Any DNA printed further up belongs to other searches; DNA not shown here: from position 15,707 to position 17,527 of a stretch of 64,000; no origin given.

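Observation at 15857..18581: Three-gene flavin module: FMN-binding (SGAT) lipoprotein-like protein, ApbE flavin transferase, membrane-embedded FNR-like NAD(P)H oxidoreductase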

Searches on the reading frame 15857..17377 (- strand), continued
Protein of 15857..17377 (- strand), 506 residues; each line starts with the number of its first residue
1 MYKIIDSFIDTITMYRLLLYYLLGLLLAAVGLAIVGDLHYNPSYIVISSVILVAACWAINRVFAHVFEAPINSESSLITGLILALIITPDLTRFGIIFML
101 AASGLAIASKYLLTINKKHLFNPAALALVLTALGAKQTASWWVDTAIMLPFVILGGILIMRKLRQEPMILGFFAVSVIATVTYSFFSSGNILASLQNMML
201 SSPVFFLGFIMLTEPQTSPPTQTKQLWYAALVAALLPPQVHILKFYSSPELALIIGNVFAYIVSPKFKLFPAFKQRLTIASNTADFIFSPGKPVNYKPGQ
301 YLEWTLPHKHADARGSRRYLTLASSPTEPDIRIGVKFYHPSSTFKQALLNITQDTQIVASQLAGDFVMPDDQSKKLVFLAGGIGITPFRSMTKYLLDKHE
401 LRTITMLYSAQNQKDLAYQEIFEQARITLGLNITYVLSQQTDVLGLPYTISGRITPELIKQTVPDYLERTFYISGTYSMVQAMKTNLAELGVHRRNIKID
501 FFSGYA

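Call 17: find_related_loci(query=A1, collection=genome_contigs, flank=6000)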
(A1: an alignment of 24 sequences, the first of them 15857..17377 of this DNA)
Query A1 (506 aa) in genome_contigs; peptide patterns used: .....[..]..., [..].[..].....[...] (x = any residue, [..] = any of these).
600 stretches matched a pattern (row limit reached: there are more); 412 encode a relative of the query (tblastn E <= 1e-3); the best 80 are kept; 80 distinct loci.
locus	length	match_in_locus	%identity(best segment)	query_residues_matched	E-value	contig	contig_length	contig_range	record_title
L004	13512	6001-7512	51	3-506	2e-176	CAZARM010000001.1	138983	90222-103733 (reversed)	MAG TPA_asm: uncultured Candidatus Saccharibacteria bacterium isolate SRP200132_co1_173 genome assembly, contig: NODE_10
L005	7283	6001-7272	59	3-426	6e-169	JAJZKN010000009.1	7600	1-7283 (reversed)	MAG: bacterium isolate MAS1.bin25 NODE_11823_length_7600_cov_9.523886, whole genome shotgun sequence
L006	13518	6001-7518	50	1-506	1e-164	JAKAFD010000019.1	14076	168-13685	MAG: bacterium isolate WY1.bin77 NODE_6724_length_14076_cov_3.143093, whole genome shotgun sequence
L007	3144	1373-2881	50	3-506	5e-172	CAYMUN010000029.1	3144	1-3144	MAG TPA_asm: uncultured Candidatus Saccharibacteria bacterium isolate SRP200132_co1_276 genome assembly, contig: NODE_67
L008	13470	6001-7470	47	5-505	1e-155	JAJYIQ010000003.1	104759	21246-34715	MAG: bacterium isolate DBS2-1.bin128 NODE_321_length_104759_cov_14.657093, whole genome shotgun sequence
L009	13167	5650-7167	47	1-506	5e-155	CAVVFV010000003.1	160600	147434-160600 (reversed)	MAG: Candidatus Falkowbacteria bacterium isolate MFD01188.bin.1.43 genome assembly, contig: contig_22778, whole genome s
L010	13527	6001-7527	47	1-505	1e-152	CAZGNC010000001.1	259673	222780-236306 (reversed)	MAG TPA_asm: uncultured Candidatus Saccharibacteria bacterium isolate SRP292972_co1_17 genome assembly, contig: NODE_62_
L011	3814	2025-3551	46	1-506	3e-158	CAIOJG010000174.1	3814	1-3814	MAG: Candidatus Magasanikbacteria bacterium isolate AM_bin-3693 genome assembly, contig: bin-3693:174/190, whole genome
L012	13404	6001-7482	48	1-505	7e-152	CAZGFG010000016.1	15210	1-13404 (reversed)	MAG TPA_asm: uncultured Gammaproteobacteria bacterium isolate binchicken_co125_1135 genome assembly, contig: NODE_7891_l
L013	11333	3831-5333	47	5-505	2e-151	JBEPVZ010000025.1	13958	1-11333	MAG: Candidatus Daviesbacteria bacterium isolate 22E.vamb.044 NODE_3802_length_13958_cov_6.964900, whole genome shotgun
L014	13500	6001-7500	46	5-505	5e-151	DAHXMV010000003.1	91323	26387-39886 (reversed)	MAG TPA_asm: Candidatus Amesbacteria bacterium isolate clean1627 NODE_3_length_91323_cov_18.121024, whole genome shotgun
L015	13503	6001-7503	48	3-504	8e-151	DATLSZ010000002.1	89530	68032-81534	MAG TPA_asm: Candidatus Acidiferrales bacterium isolate SMAG_U13943 k141_94805, whole genome shotgun sequence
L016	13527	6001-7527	47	1-506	5e-150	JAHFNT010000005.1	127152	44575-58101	MAG: Candidatus Nomurabacteria bacterium isolate nzgw487 NODE_108_length_127153_cov_5.038156, whole genome shotgun seque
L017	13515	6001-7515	46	1-505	4e-150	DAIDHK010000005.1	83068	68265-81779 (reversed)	MAG TPA_asm: Candidatus Levyibacteriota bacterium isolate clean343 NODE_5_length_83068_cov_11.519008, whole genome shotg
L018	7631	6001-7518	46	1-506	2e-149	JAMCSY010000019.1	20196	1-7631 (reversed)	MAG: Patescibacteria group bacterium isolate FK_Sedi_A_Bin.193 NODE_6037_length_20196_cov_13.1712, whole genome shotgun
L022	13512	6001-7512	47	1-505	4e-146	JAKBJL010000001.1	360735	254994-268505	MAG: bacterium isolate DBS2-5.bin62 NODE_3_length_360735_cov_7.981462, whole genome shotgun sequence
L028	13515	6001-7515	45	3-506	4e-140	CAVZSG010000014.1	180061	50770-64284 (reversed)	MAG: uncultured Chloroflexia bacterium isolate MFD09730.bin.2.128 genome assembly, contig: contig_56426, whole genome sh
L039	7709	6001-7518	42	1-505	5e-131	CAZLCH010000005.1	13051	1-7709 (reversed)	MAG TPA_asm: uncultured Gammaproteobacteria bacterium isolate SRP173033_co3_113 genome assembly, contig: NODE_6316_lengt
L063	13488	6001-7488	39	1-505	4e-106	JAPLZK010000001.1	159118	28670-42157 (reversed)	MAG: Candidatus Uhrbacteria bacterium isolate LacPavin_0818_WC45_MAG_46_11 LacPavin_0818_WC45_scaffold_347162, whole gen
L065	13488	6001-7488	36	1-505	2e-103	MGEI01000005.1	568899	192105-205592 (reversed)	MAG: Candidatus Uhrbacteria bacterium RIFCSPLOWO2_01_FULL_47_17 rifcsplowo2_01_scaffold_74, whole genome shotgun sequenc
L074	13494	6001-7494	32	5-505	2e-87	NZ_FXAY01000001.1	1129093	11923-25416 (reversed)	Agreia pratensis strain VKM Ac-2510, whole genome shotgun sequence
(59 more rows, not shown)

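Call 18: search_solved_structures(query=A1, max_evalue=0.01, show_alignments=0)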
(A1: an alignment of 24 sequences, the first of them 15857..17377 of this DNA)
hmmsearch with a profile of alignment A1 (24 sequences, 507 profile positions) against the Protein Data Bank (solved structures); distinct sequences matched with E-value up to 0.01: 113 (the best 60 are shown).
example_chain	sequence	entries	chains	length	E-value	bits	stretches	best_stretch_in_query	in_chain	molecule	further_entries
7qty_A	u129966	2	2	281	2.5e-13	52.5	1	365-505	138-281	Na(+)-translocating NADH-quinone reductase subunit F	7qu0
1cqx_A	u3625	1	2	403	2.8e-13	52.4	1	294-503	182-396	FLAVOHEMOPROTEIN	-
3ozu_A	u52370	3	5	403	3.2e-13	52.2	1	294-503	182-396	Flavohemoprotein | Flavohemoglobin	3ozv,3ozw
7qu3_A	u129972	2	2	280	7.2e-13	51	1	369-505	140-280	Na(+)-translocating NADH-quinone reductase subunit F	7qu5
7xk3_F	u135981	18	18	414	2.2e-12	49.4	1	367-506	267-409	Na(+)-translocating NADH-quinone reductase subunit F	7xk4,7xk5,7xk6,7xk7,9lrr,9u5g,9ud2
4u9u_A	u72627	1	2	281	2.3e-12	49.4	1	367-505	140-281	Na(+)-translocating NADH-quinone reductase subunit F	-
8ad4_A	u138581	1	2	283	2.3e-12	49.4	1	367-505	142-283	Na(+)-translocating NADH-quinone reductase subunit F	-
4uaj_A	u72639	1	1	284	2.3e-12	49.4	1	367-505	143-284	Na(+)-translocating NADH-quinone reductase subunit F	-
6o0a_A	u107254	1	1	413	2.8e-12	49.1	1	269-503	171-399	Flavohemoglobin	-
8a1t_F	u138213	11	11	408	4.8e-12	48.3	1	367-505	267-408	Na(+)-translocating NADH-quinone reductase subunit F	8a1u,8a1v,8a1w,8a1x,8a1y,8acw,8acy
4wqm_A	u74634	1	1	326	1.2e-11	47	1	277-502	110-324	Toluene-4-monooxygenase electron transfer component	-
8ad3_A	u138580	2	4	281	1.4e-11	46.8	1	367-501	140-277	Na(+)-translocating NADH-quinone reductase subunit F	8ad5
2r6h_A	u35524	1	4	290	5.1e-11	44.9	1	356-502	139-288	NADH:ubiquinone oxidoreductase, Na translocating, F subunit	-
1gvh_A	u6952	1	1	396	1.4e-10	43.5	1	296-503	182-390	FLAVOHEMOPROTEIN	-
4eh1_A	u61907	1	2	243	2.1e-10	42.9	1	277-504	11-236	Flavohemoprotein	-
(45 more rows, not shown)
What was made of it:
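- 15860..16564 (-): Cytoplasmic ferredoxin-NADP-reductase-type module (residues 272-506). It has FAD motif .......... (16400..16429), nucleotide motif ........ (16214..16237) and C-terminal DFFSGYA with invariant Tyr505. The best PDB profile hits are the NqrF FAD domain 7qty (E 2.5e-13) and flavohaemoglobins (call 18).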

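Call 35: predict_structure(alignment_id=A3)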
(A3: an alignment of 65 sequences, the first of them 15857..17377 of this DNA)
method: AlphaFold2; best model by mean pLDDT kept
length: 506 residues; sequences in the alignment: 65
mean_pLDDT: 84.6   pTM: 0.76
mean pLDDT of the five models: 84.6, 82.4, 81.5, 81.5, 79.8
residues with pLDDT >= 90: 193; 70-90: 258; 50-70: 51; < 50: 4
segments of 3 or more residues with pLDDT < 50: 503-506
pLDDT, mean of each block of 10 residues (from residue 1): 69 81 92 88 93 93 79 82 87 87 85 68 70 58 73 88 84 89 83 79 76 78 86 77 61 81 78 93 93 87 86 81 94 88 89 87 84 95 92 96 96 93 97 94 84 94 95 89 93 91 47
secondary structure, 60 per line:
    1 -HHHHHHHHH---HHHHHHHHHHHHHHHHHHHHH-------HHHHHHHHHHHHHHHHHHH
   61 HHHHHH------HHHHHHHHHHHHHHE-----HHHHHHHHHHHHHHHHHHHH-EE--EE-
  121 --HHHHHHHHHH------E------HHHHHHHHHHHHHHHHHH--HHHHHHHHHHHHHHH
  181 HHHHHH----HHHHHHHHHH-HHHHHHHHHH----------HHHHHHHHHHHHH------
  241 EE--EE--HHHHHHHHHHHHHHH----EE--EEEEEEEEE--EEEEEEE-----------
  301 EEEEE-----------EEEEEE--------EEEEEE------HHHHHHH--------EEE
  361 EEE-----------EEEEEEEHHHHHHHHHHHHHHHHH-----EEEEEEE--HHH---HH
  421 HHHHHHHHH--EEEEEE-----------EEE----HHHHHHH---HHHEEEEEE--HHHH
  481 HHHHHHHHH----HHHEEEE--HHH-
elements in order: H2-10 H14-34 H42-66 H73-86 H93-112 H123-132 H146-163 H166-186 H191-200 H202-211 H222-234 H249-263 E272-280 E283-289 E301-305 E317-322 E331-336 H343-349 E358-363 E375-381 H382-398 E404-410 H419-429 E432-437 E449-451 H456-462 E469-474 H477-489 E497-500
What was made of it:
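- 15857..17377 (-): Gene 3: a 506-aa fusion of an NqrB/RnfD-like membrane domain and an FNR (FAD/NAD(P)H) module. The AlphaFold2 model has mean pLDDT 84.6 (call 35).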

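Call 39: fold_search(model_id=the predicted structure, library=pdb)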
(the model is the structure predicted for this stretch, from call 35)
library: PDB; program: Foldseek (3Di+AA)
matches with E <= 10: 1358; with E <= 0.001: 328
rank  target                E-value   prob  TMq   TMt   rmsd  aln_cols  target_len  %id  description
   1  6o0a                  2.9e-15  1.00  0.43  0.55  12.7       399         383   16  Crystal structure of flavohemoglobin from Malassezia yamatoensis with bound FAD and heme determined by iron SAD phasing (released 2019-03-06)
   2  1gvh                  6.1e-15  1.00  0.44  0.55  10.0       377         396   17  The X-ray structure of ferric Escherichia coli flavohemoglobin reveals an unespected geometry of the distal heme pocket (released 2002-08-06)
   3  5ogx                  2.5e-14  1.00  0.42  0.63   2.5       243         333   20  Crystal structure of Amycolatopsis cytochrome P450 reductase GcoB. (released 2018-07-04)
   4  4g1v                  3.4e-14  1.00  0.42  0.53  11.7       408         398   16  X-ray structure of yeast flavohemoglobin (released 2012-11-14)
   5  7qty                  5.8e-14  1.00  0.42  0.73   4.3       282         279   22  X-ray structure of FAD domain of NqrF of Klebsiella pneumoniae (released 2022-02-09)
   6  2r6h_D                5.8e-14  1.00  0.40  0.70   5.5       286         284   18  Crystal structure of the domain comprising the NAD binding and the FAD binding regions of the NADH:ubiquinone oxidored (released 2007-09-11)
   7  4eh1_A                1.1e-13  1.00  0.41  0.83   2.8       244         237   19  Crystal Structure of the Flavohem-like-FAD/NAD Binding Domain of Nitric Oxide Dioxygenase from Vibrio cholerae O1 biov (released 2012-04-25)
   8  4eh1_B                1.1e-13  1.00  0.41  0.84   2.8       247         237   18  Crystal Structure of the Flavohem-like-FAD/NAD Binding Domain of Nitric Oxide Dioxygenase from Vibrio cholerae O1 biov (released 2012-04-25)
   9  2r6h_C                1.2e-13  1.00  0.41  0.70   4.8       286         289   18  Crystal structure of the domain comprising the NAD binding and the FAD binding regions of the NADH:ubiquinone oxidored (released 2007-09-11)
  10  4wqm                  2.3e-13  1.00  0.39  0.59   3.7       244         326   22  Structure of the toluene 4-monooxygenase NADH oxidoreductase T4moF, K270S K271S variant (released 2015-09-09)
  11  7qu3                  2.4e-13  1.00  0.41  0.72   5.0       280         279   20  X-ray structure of FAD domain of NqrF of Pseudomonas aeruginosa (released 2022-02-09)
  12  4g1b_A                2.4e-13  1.00  0.40  0.51  11.6       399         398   16  X-ray structure of yeast flavohemoglobin in complex with econazole (released 2012-11-14)
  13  1cqx_A                2.8e-13  1.00  0.39  0.48  12.1       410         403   17  Crystal structure of the flavohemoglobin from Alcaligenes eutrophus at 1.75 A resolution (released 1999-08-31)
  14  8qta                  4.6e-13  1.00  0.40  0.49  16.0       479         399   15  Cryo-EM structure of Streptococcus pneumoniae NADPH oxidase F397A mutant in complex with NADPH (released 2024-07-24)
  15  7qu5                  4.8e-13  1.00  0.41  0.72   5.0       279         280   20  X-ray structure of FAD domain of NqrF of Pseudomonas aeruginosa (released 2022-02-09)
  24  7c3a_C                2.0e-12  1.00  0.40  0.59   3.7       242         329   16  Ferredoxin reductase in carbazole 1,9a-dioxygenase (released 2021-05-26)
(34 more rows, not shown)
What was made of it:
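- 15860..16564 (-): Foldseek hits are flavohaemoglobin, GcoB, NqrF and the SpNOX dehydrogenase domain (call 39).
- Closest known: NOX-like and MsrQ-like ferric-reductase-domain proteins with a C-terminal FNR module. Same: The SpNOX dehydrogenase domain is among the fold hits of the FNR half (call 39).
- The FNR half matches NqrF and flavohaemoglobin (calls 18, 39).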

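Call 46: find_encoding_contigs(protein=P0004, flank=8000, max_places=1)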
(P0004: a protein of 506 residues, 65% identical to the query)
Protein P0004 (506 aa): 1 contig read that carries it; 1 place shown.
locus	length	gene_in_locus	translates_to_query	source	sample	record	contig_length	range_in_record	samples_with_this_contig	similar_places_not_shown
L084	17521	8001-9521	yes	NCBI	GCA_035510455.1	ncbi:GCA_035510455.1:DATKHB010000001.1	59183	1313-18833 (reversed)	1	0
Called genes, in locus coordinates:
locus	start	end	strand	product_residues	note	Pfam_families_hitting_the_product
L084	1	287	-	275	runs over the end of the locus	-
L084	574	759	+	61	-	-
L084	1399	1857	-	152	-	PF00293:NUDIX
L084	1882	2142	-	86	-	-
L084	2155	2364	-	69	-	-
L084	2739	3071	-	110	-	-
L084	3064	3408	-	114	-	PF18924:DUF5674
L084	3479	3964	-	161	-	PF00583:Acetyltransf_1, PF13508:Acetyltransf_7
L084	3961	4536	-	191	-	-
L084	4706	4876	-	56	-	-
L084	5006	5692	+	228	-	PF00072:Response_reg, PF23198:PDE8A_N (weak), PF00486:Trans_reg_C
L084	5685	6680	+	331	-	PF00512:HisKA, PF02518:HATPase_c, PF13589:HATPase_c_3 (weak), PF14501:HATPase_c_5 (weak)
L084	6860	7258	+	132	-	PF04205:FMN_bind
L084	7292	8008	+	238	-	PF02424:ApbE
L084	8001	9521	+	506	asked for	PF03116:NQR2_RnfD_RnfE (weak), PF00175:NAD_binding_1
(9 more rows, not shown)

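Call 47: find_encoding_contigs(protein=P0002, flank=8000, max_places=1)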
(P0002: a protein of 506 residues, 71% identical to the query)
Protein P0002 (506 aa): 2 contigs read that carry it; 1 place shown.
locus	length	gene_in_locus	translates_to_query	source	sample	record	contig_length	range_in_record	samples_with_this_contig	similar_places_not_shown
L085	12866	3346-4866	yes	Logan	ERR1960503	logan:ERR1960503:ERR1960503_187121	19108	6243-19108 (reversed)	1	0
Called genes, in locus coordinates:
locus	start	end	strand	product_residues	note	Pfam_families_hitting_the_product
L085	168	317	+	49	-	-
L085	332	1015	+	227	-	PF00072:Response_reg, PF00486:Trans_reg_C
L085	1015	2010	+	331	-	PF00512:HisKA, PF02518:HATPase_c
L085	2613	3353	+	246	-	PF02424:ApbE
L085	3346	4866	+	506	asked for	PF03116:NQR2_RnfD_RnfE (weak), PF00175:NAD_binding_1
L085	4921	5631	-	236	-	PF00005:ABC_tran, PF13304:AAA_21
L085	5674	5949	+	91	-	PF00005:ABC_tran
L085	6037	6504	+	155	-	-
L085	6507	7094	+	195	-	-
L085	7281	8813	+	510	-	PF01336:tRNA_anti-codon, PF00152:tRNA-synt_2, PF01409:tRNA-synt_2d (faint)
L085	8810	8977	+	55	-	PF00005:ABC_tran (weak)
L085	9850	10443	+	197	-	PF00565:SNase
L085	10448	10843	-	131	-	-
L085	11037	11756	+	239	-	-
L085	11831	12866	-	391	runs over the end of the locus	PF05970:PIF1 (faint), PF13086:AAA_11 (faint), PF13604:AAA_30, PF24883:NPHP3_N (weak), PF13245:AAA_19, PF01443:Viral_helicase1 (faint), PF13538:UvrD_C_2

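Call 59: search_protein_families(library=pfam, proteins=[L063:7512-8798:+, L006:7657-8904:+, L065:7512-8798:+, L004:12464-13153:+, L008:11979-13241:-, L039:4467-5096:+, L012:7567-8607:+, L022:1291-3666:+, L074:4552-5145:+, L028:7639-8373:+], max_evalue=0.001)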
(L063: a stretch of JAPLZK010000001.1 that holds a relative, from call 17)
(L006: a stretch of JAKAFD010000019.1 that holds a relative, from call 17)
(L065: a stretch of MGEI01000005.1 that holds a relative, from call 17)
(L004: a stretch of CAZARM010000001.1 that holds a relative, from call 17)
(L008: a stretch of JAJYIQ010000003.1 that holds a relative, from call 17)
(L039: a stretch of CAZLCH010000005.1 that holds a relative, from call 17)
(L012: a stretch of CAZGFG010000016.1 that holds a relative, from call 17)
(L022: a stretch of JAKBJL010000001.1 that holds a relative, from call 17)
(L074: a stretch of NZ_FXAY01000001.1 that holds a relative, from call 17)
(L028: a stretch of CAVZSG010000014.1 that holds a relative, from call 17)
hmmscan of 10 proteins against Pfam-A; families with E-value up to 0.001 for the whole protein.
L063:7512-8798:+ (428 aa): 1 family
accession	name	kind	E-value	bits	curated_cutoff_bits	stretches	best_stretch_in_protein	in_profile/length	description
PF01566.24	Nramp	-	2.1e-84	284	29.8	1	38-404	1-356/357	Natural resistance-associated macrophage protein-like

L006:7657-8904:+ (415 aa): 1 family
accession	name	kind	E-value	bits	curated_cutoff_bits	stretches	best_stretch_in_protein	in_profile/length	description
PF01566.24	Nramp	-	3.9e-75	253.6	29.8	1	17-385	1-355/357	Natural resistance-associated macrophage protein-like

L065:7512-8798:+ (428 aa): 1 family
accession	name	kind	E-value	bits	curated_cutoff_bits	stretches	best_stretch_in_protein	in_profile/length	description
PF01566.24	Nramp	-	3e-79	267.1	29.8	1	38-404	1-356/357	Natural resistance-associated macrophage protein-like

L004:12464-13153:+ (229 aa): 5 families
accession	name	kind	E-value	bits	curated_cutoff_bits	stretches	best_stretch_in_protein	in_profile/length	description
PF00005.33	ABC_tran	-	5.5e-34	118.1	25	1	25-173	1-136/137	ABC transporter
PF13304.12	AAA_21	-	7.5e-07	29.9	27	0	38-75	2-52/304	AAA domain, putative AbiEii toxin, Type IV TA system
PF13555.12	AAA_29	-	6.1e-05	23.1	27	1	26-58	13-46/61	P-loop containing region of AAA domain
PF02463.25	SMC_N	-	0.00073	19.5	40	0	35-53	24-42/220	RecF/RecN/SMC N terminal domain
PF13401.12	AAA_22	-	0.00086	20.1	27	0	36-205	6-124/130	AAA domain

L008:11979-13241:- (420 aa): 5 families
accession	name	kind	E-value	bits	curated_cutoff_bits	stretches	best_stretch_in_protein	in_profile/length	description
PF16576.10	HlyD_D23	-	7.9e-15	55.1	30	2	165-294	54-186/214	Barrel-sandwich domain of CusB or HlyD membrane-fusion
PF13437.12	HlyD_3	-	9.6e-10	39.6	22.2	1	208-319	1-104/106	HlyD family secretion protein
PF00529.27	CusB_dom_1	-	2e-06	28.4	26.5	0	129-308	12-64/89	Cation efflux system protein CusB domain 1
PF13533.13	Biotin_lipoyl_2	-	1e-05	25.7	29.8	1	73-97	8-32/32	Biotin-lipoyl like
PF12700.13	HlyD_2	-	0.0005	19.4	25.1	0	39-108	39-106/416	HlyD family secretion protein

L039:4467-5096:+ (209 aa): 2 families
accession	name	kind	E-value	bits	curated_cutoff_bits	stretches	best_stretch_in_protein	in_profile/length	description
PF04205.19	FMN_bind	-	1.6e-06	29.1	22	1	132-202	5-74/77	FMN-binding domain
PF06480.20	FtsH_ext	-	0.00029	21.5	25.5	0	45-121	1-71/103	FtsH Extracellular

L012:7567-8607:+ (346 aa): 8 families
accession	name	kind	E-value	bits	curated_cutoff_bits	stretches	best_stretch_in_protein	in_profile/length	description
PF12146.15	Hydrolase_4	-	9.9e-16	58.2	27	1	110-234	7-126/239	Serine aminopeptidase, S33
PF00326.27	Peptidase_S9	-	1.7e-15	57.5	22.6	1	134-346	9-211/213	Prolyl oligopeptidase family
PF00561.26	Abhydrolase_1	-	4.2e-10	40.1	25.8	1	108-202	1-85/245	alpha/beta hydrolase fold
PF02129.25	Peptidase_S15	-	5.4e-09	36.6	23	1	103-224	15-134/262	X-Pro dipeptidyl-peptidase (S15 family)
PF01738.24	DLH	-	6.2e-09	36.2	21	1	132-218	34-129/217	Dienelactone hydrolase family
PF20434.5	BD-FAE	-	2.6e-08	34.1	26.8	1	108-307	14-215/215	BD-FAE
PF12697.13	Abhydrolase_6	-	3e-06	28.5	26.3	1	128-304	16-188/217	Alpha/beta hydrolase family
PF05448.18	AXE1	-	0.00062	19.1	21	0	159-214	150-204/321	Acetyl xylan esterase (AXE1)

L022:1291-3666:+ (791 aa): 4 families
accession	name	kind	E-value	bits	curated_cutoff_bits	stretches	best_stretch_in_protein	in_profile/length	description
PF00122.25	E1-E2_ATPase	-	1.9e-60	203.9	28.1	1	236-420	2-180/181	E1-E2 ATPase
PF00702.32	Hydrolase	-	9.3e-40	137.5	26.4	1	437-657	1-191/191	haloacid dehalogenase-like hydrolase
PF00403.32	HMA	-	4.8e-17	62.5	24.8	1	7-67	2-62/62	Heavy-metal-associated domain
PF08282.18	Hydrolase_3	-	1.5e-05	25.3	20.9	0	631-683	197-249/255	haloacid dehalogenase-like hydrolase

L074:4552-5145:+ (197 aa): 0 families

L028:7639-8373:+ (244 aa): 1 family
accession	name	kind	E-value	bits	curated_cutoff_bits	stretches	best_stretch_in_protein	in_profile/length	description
PF01988.24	VIT1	-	9.6e-69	231.9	28.1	1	30-238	1-214/214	VIT family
